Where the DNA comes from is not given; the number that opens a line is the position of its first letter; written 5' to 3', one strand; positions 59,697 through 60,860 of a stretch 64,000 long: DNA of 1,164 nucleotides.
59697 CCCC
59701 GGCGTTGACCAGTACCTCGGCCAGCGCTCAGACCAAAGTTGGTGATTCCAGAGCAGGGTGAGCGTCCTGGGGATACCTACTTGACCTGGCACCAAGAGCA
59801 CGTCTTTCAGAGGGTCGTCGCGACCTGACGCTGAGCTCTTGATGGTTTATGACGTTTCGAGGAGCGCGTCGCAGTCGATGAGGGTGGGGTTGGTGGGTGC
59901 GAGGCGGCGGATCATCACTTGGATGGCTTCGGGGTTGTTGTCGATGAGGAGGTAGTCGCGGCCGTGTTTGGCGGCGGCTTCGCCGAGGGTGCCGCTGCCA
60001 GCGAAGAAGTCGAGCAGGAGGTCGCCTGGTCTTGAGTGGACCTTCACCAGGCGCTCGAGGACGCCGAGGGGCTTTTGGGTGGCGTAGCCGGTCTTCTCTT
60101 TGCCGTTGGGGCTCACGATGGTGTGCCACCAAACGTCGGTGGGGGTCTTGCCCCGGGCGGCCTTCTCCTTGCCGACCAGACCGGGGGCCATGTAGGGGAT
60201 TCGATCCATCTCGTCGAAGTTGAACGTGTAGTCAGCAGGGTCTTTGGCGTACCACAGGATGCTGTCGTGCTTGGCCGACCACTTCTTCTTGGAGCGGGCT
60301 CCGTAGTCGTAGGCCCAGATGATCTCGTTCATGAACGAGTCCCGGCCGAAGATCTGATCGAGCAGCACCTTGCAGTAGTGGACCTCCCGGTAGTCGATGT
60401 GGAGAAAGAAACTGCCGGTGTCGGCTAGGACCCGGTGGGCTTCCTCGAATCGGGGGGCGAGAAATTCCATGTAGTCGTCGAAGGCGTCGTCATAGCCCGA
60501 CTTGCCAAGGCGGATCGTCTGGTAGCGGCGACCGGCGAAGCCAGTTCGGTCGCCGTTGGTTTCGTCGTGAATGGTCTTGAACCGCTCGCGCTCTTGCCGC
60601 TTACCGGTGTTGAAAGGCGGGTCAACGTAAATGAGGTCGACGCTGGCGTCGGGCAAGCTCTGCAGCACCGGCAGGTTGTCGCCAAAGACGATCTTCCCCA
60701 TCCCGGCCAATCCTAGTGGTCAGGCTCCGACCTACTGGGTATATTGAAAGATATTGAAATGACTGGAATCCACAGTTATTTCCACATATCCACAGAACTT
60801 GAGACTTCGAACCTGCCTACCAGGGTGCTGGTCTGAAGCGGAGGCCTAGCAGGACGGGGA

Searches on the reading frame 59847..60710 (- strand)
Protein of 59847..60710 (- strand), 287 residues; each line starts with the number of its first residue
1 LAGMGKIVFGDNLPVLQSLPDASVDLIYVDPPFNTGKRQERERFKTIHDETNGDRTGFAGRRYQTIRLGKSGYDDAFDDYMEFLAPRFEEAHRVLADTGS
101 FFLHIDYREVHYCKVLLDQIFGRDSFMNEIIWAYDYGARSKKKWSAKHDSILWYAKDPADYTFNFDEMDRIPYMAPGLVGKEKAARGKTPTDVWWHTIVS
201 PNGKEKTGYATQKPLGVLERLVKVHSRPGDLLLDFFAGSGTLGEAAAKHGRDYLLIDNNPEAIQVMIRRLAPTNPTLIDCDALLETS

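Call 4: search_protein_families(library=pfam, proteins=[window:59847-60710:-], max_evalue=0.01)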
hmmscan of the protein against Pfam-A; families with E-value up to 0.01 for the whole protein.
window:59847-60710:- (287 aa): 7 families
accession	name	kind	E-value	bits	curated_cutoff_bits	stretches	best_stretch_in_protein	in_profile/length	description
PF01555.25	N6_N4_Mtase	-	2.5e-48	165.4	26.7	1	24-265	1-218/221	DNA methylase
PF03602.21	Cons_hypoth95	-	7.7e-08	32.6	24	1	232-271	45-85/182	Conserved hypothetical protein 95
PF02086.21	MethyltransfD12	-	7.3e-05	23.1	22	0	228-270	20-62/253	D12 class N6 adenine-specific DNA methyltransferase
PF05175.20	MTS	-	0.00021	21.4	23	0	230-270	33-75/170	Methyltransferase small domain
PF09280.16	XPC-binding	-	0.0047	17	26.4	1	255-278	16-39/57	XPC-binding domain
PF02475.24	TRM5-TYW2_MTfase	-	0.0057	17.1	28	0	224-267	32-77/164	TRM5/TYW2 methyltransferase domain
PF13847.12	Methyltransf_31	-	0.0075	16.4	27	0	229-270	4-48/145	Methyltransferase domain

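Call 5: search_protein_families(library=padloc, proteins=[window:59847-60710:-], max_evalue=0.01)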
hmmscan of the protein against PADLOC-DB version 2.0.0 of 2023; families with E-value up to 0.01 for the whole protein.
window:59847-60710:- (287 aa): 65 families (the best 25 are shown)
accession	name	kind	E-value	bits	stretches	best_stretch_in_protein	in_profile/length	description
PDLC03300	MTase_II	-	1.7e-140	465.4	1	6-273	13-279/302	Type II methyltransferase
PDLC03339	MTase_II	-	6.5e-51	171.3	2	6-164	5-143/399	Type II methyltransferase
PDLC03299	MTase_II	-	5.4e-48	162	2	75-271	57-258/296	Type II methyltransferase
PDLC03371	MTase_II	-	1.7e-43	147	1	4-272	10-254/260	Type II methyltransferase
PDLC03354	MTase_II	-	4.8e-38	129.2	2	8-164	64-213/425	Type II methyltransferase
PDLC03636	MTase_III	-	2.5e-36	123.6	3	73-164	87-181/575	Type III methyltransferase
PDLC03644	MTase_III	-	2.8e-32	110.2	2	6-158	40-188/542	Type III methyltransferase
PDLC03634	MTase_III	-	1.4e-31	108.1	2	8-160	98-252/621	Type III methyltransferase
PDLC03327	MTase_II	-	9e-29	98.7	1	74-261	76-275/319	Type II methyltransferase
PDLC03633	MTase_III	-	2.5e-28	97.1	1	8-271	81-354/616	Type III methyltransferase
PDLC03635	MTase_III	-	3.3e-28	96.8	2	73-164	259-356/708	Type III methyltransferase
PDLC03320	MTase_II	-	4e-27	93.1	2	77-273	76-277/289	Type II methyltransferase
PDLC03641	MTase_III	-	1.3e-25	88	2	8-158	108-263/657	Type III methyltransferase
PDLC03216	MTase_II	-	3.3e-25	86.8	1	4-274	11-259/364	Type II methyltransferase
PDLC03738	oMTase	-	3e-24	83.4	2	4-169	20-172/376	orphan methyltransferase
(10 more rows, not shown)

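Call 6: search_protein_families(library=ncbifam, proteins=[window:59847-60710:-], max_evalue=0.01)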
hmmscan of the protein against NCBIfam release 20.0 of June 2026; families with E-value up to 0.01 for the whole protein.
window:59847-60710:- (287 aa): 5 families
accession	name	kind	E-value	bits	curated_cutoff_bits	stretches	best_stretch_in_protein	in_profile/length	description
NF008572.0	PRK11524.1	equivalog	5.1e-34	117.7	292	2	78-271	59-257/294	adenine-specific DNA-methyltransferase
NF050803.1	DnaMtaseCcrMCaul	equivalog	2.6e-24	85.8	830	1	5-276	4-253/350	adenine-specific DNA-methyltransferase CcrM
NF010253.0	PRK13699.1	subfamily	2.6e-13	50.2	244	2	208-271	143-206/226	DNA methyltransferase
TIGR00095.1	TIGR00095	equivalog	2.4e-06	27.3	117.5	0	232-270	56-95/194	16S rRNA (guanine(966)-N(2))-methyltransferase RsmD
NF000047.1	ErmV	exception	0.0091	15.4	500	0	214-272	21-79/259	23S rRNA (adenine(2058)-N(6))-methyltransferase Erm(V)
